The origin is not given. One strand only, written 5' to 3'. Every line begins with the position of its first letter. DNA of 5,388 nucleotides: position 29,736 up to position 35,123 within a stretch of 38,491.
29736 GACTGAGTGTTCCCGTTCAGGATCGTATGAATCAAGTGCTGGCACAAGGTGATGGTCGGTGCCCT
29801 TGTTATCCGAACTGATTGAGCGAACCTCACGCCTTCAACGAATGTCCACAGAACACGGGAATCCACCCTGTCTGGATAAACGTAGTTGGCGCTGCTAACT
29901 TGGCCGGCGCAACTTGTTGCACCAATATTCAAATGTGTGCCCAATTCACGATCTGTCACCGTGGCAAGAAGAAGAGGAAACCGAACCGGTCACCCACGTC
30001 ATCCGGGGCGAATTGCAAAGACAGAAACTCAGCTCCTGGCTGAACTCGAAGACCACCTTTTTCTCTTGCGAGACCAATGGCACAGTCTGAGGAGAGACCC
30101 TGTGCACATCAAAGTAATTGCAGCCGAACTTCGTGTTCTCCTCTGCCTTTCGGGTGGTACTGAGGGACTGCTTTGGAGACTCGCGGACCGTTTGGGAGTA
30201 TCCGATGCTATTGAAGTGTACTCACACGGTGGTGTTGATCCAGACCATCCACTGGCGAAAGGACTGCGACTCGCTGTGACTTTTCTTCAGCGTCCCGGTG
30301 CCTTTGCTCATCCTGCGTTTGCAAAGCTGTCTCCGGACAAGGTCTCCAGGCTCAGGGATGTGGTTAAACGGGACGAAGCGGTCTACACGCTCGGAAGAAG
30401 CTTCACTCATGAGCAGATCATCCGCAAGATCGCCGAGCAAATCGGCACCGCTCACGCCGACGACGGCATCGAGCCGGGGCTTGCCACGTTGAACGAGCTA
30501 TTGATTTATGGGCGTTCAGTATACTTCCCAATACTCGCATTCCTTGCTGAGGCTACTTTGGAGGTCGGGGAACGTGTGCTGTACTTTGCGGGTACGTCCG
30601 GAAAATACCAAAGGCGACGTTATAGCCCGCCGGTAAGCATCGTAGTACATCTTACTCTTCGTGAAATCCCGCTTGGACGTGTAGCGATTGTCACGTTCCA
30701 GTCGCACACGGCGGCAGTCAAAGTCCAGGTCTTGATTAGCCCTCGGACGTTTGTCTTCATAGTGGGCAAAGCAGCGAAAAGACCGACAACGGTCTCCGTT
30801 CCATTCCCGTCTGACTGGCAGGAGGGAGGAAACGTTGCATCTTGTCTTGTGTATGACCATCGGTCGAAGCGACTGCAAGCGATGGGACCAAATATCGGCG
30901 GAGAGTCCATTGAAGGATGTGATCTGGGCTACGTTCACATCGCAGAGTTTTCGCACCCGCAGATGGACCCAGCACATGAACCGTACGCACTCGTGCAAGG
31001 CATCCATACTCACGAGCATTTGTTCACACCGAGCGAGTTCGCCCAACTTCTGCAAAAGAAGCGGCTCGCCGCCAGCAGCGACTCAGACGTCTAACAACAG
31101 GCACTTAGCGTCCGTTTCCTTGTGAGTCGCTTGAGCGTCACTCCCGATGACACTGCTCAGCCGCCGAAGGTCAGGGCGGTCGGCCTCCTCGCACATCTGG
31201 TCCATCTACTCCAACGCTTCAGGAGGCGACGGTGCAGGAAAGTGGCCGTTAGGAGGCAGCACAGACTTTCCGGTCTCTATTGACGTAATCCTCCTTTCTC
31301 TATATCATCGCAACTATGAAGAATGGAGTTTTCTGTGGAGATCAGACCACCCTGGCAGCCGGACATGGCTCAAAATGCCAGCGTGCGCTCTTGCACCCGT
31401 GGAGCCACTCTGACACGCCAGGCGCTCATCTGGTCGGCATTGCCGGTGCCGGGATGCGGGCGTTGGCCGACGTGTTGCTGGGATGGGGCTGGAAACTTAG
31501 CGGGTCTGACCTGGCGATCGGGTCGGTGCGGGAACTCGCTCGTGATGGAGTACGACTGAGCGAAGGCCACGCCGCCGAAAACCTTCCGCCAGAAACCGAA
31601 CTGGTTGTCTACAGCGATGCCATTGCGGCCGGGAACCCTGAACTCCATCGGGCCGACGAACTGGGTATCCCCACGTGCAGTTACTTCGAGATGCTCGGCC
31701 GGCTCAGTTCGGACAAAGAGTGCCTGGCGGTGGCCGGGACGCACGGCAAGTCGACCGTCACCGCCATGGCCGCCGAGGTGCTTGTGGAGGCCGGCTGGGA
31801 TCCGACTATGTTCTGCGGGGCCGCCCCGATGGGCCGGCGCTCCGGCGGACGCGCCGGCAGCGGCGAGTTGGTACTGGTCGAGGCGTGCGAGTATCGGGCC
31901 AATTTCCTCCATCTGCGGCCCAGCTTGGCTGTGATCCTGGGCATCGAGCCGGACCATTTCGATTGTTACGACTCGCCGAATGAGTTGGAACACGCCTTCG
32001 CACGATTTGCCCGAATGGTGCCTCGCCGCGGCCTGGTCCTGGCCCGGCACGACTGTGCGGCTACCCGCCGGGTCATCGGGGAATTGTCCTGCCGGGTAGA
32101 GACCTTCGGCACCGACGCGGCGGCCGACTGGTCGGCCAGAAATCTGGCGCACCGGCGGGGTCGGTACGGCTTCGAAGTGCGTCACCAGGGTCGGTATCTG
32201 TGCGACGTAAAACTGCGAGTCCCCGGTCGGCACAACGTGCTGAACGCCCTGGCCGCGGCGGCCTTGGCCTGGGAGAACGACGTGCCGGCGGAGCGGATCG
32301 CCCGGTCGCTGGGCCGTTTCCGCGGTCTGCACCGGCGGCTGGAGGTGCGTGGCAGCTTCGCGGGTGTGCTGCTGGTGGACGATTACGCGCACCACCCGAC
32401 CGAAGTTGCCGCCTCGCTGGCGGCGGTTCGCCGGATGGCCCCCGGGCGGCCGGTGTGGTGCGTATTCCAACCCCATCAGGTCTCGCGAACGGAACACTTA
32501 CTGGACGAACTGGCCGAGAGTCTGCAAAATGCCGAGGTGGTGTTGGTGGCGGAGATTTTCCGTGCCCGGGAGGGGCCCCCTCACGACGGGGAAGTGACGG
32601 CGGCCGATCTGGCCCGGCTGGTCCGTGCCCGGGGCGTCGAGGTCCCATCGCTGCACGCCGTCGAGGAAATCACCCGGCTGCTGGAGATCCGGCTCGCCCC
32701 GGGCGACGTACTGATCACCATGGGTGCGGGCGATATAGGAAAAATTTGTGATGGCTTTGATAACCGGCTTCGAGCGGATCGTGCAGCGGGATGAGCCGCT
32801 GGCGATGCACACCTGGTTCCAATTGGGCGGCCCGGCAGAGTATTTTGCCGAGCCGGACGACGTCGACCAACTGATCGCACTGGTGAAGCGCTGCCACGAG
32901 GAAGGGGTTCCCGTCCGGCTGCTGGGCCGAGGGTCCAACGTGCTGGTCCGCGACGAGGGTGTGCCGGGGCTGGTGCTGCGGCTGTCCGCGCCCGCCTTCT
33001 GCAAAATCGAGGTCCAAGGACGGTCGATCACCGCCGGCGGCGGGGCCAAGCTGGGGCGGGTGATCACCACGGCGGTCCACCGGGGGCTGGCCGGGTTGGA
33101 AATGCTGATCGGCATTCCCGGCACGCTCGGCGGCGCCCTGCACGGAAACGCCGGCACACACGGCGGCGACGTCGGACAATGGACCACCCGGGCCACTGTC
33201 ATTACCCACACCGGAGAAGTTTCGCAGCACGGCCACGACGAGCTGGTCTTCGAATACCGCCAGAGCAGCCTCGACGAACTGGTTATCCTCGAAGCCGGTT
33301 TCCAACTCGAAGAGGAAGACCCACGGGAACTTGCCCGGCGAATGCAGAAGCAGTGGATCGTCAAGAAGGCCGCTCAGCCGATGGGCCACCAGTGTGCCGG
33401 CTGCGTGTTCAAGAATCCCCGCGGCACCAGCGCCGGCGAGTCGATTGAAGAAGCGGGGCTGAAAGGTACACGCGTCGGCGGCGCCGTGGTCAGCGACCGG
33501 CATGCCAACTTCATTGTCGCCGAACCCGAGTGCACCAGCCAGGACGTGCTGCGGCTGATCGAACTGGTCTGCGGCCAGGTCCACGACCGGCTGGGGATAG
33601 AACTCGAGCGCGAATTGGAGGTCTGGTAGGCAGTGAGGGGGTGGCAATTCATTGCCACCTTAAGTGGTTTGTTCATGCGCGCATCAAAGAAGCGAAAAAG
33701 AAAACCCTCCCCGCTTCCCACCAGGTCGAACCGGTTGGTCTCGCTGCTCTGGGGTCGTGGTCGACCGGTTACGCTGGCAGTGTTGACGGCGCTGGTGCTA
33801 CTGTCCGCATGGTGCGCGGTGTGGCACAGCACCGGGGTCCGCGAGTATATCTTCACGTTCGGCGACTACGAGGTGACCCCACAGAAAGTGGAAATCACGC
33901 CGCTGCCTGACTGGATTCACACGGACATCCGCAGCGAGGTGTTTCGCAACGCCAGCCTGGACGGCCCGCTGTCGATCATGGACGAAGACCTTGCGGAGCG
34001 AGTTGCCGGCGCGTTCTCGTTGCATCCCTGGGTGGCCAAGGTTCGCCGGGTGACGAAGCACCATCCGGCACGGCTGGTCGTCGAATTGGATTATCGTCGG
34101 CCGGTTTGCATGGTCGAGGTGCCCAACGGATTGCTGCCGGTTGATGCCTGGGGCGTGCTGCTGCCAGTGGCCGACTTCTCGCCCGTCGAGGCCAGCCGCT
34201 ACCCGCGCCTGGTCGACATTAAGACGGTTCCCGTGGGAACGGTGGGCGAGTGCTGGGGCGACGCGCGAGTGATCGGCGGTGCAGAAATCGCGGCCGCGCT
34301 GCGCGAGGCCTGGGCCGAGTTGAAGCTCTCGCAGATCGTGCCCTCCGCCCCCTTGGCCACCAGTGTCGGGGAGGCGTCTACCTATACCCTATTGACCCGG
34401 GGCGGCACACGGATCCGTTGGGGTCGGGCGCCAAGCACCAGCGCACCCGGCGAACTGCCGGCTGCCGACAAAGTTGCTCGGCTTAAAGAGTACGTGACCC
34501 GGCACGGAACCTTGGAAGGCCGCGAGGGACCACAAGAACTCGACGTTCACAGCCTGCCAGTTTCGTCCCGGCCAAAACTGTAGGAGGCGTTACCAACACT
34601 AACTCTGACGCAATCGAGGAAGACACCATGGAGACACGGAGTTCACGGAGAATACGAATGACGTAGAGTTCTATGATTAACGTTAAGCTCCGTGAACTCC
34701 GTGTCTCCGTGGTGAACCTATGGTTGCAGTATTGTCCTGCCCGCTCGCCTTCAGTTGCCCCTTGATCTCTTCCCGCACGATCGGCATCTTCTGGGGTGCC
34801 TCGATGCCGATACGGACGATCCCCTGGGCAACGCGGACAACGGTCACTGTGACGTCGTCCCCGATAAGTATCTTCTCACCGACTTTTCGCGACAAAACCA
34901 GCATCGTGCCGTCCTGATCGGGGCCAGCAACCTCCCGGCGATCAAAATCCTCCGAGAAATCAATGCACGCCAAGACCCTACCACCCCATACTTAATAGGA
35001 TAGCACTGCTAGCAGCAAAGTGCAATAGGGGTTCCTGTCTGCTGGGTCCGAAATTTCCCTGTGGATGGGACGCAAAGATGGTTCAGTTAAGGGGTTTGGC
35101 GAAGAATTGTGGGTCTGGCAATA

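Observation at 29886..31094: Low-GC orphan two-domain protein next to the MNT/HEPN module: best candidate for an undescribed function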

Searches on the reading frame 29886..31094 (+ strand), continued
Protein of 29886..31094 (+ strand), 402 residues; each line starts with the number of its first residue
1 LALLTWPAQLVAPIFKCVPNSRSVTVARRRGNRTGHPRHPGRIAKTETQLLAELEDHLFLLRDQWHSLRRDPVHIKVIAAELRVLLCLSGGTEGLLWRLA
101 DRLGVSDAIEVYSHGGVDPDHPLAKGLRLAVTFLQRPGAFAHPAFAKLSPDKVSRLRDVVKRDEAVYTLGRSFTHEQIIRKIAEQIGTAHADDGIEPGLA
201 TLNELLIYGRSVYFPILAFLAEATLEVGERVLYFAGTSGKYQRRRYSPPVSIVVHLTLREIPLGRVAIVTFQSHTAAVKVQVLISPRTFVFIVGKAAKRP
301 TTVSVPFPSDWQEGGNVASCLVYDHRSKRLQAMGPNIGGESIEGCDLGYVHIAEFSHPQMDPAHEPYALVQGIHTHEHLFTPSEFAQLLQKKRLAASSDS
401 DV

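Call 85: search_protein_families(library=padloc, alignment_id=A7, max_evalue=1)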
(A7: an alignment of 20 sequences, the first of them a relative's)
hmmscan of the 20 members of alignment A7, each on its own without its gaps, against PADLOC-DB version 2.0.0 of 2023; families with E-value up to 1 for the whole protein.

A. member 1, P0225 (231 aa): 0 families

B. families by the number of members that match (of 20 scanned): 6 families
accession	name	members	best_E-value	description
PDLC04917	PDC-S12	1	0.00038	-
PDLC00833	E1-E2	1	0.00043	E1-E2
PDLC00865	E2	1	0.0015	E2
PDLC00872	E2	1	0.0016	E2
PDLC03573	REase_II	1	0.021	Type II restriction enzyme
PDLC04899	PDC-S07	1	0.025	-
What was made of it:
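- On Known or candidate anti-phage defence proteins (PADLOC-DB v2.0): No family is hit by more than 1 of 20 diverse members (call 85).
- Tried and rejected: PADLOC on 20 diverse members gave nothing consistent (call 85).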

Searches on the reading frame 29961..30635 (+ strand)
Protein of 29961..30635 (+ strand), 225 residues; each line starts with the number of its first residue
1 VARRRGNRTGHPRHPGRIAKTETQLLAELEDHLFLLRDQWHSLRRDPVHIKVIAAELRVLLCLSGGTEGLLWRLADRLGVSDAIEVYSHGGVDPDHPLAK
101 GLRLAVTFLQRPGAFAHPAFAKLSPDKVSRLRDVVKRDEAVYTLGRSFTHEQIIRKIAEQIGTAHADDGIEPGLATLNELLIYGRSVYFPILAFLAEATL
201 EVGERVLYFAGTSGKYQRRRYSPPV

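Call 36: predict_structure(alignment_id=A4)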
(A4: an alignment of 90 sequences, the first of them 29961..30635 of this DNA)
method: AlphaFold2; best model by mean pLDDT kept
length: 225 residues; sequences in the alignment: 90
mean_pLDDT: 89.9   pTM: 0.87
mean pLDDT of the five models: 89.9, 89.0, 89.0, 88.8, 88.3
residues with pLDDT >= 90: 167; 70-90: 39; 50-70: 15; < 50: 4
segments of 3 or more residues with pLDDT < 50: none
pLDDT, mean of each block of 10 residues (from residue 1): 51 76 98 97 96 97 96 98 91 93 91 77 78 96 95 95 80 93 92 97 97 97 79
secondary structure, 60 per line:
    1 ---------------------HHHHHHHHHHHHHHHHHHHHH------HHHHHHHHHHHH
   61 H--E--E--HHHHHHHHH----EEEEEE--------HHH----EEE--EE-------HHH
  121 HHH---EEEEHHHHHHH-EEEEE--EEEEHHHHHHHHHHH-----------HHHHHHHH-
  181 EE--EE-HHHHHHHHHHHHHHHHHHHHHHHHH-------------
elements in order: H22-42 H49-61 H70-78 E83-88 E104-106 H118-123 E127-130 H131-137 E139-143 E146-149 H150-160 H172-179 H188-212

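Call 38: fold_search(model_id=the predicted structure, library=pdb)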
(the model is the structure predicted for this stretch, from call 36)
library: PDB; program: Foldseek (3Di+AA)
matches with E <= 10: 10; with E <= 0.001: 0
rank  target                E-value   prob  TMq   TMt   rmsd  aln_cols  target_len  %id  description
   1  6po2_A                2.3e+00  0.01  0.12  0.04  16.9       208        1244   13  In situ structure of BTV RNA-dependent RNA polymerase in BTV core (released 2019-08-07)
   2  9l7c_G                4.2e+00  0.02  0.12  0.16  15.3       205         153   13  Type III-B CRISPR-Cas effector from Archaeoglobus fulgidus (Form 1) (released 2025-12-31)
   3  6hel_A                6.6e+00  0.02  0.17  0.09  18.1       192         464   12  Structure of human USP25 (released 2019-03-27)
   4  9l7c_H                7.4e+00  0.01  0.13  0.17  15.1       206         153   14  Type III-B CRISPR-Cas effector from Archaeoglobus fulgidus (Form 1) (released 2025-12-31)
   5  4xj6                  7.8e+00  0.03  0.14  0.09   9.5        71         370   21  Crystal structure of Escherichia coli DncV 3'-deoxy GTP bound form (released 2015-04-29)
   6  3rfr_B                9.3e+00  0.01  0.12  0.11  12.9        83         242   11  Crystal Structure of particulate methane monooxygenase (pMMO) from Methylocystis sp. strain M (released 2011-11-23)
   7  9e15_L                9.3e+00  0.01  0.15  0.10  18.0       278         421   12  Alpha-Delta heterodimeric form of soluble hydrogenase I from Pyrococcus furiosus. Data processed and model refined in  (released 2025-07-16)
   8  9bj5_A                9.8e+00  0.02  0.15  0.21  10.2        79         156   16  Crystal structure of the HEPN family member AbiV (P212121 space group) (released 2025-08-13)
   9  9go6_S                9.8e+00  0.01  0.22  0.18  15.4       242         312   10  Salmonella hook-filament junction complex (released 2025-04-09)
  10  8z7a_F                9.8e+00  0.01  0.19  0.19  20.4       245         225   11  Open Barrel Structure of Translin from Trichoderma virens (released 2025-04-23)
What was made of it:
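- On HEPN superfamily (N-terminal domain): AbiV (9bj5) is at E 9.8 with TM 0.15-0.21 (call 38).
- Closest known: HEPN-superfamily abortive-infection and toxin RNases. Different: The only HEPN structure listed (AbiV, 9bj5) is at Foldseek E 9.8, probability 0.02 (call 38).
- Tried and rejected: Foldseek of the N-domain alone gives no hit better than E 2.3 (call 38).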

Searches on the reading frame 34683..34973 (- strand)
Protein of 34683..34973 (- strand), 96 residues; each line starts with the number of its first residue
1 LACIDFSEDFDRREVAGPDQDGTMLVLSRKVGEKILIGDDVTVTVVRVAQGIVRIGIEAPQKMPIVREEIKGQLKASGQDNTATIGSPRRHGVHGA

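Call 75: search_protein_families(library=pfam, max_evalue=0.001, proteins=[window:34683-34973:-])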
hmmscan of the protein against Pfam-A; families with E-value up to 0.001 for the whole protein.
window:34683-34973:- (96 aa): 1 family
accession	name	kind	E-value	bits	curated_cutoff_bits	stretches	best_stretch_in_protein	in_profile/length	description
PF02599.21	CsrA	-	1.3e-21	76.7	27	1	24-73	1-50/53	Global regulator protein family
